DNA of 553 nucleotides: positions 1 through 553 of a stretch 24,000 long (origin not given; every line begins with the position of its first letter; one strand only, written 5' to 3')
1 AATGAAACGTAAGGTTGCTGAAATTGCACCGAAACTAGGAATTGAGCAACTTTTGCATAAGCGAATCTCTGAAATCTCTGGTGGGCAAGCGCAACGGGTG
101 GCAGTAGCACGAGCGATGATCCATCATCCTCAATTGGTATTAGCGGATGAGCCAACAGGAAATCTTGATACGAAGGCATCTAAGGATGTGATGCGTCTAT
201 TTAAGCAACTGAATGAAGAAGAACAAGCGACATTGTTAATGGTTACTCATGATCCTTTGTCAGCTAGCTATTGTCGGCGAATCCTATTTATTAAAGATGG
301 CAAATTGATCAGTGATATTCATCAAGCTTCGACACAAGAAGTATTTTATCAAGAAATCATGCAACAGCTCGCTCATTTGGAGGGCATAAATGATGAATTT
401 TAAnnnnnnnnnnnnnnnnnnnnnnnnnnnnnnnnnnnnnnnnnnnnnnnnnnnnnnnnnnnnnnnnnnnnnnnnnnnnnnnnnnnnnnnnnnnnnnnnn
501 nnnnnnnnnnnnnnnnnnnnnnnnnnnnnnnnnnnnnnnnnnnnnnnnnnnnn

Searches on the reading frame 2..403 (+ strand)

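Call 62: search_protein_families(library=pfam, proteins=[window:2-403:+], max_evalue=0.01)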
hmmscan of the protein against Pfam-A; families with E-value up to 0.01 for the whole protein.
window:2-403:+ (133 aa): 3 families
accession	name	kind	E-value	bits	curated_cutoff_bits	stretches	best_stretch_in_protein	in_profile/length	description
PF00005.33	ABC_tran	-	1.5e-11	45.5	25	1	2-52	82-136/137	ABC transporter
PF13558.12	SbcC_Walker_B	-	0.0024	18.5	27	0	16-69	24-90/90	SbcC/RAD50-like, Walker B motif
PF13304.12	AAA_21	-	0.0033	18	27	1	43-86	259-301/304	AAA domain, putative AbiEii toxin, Type IV TA system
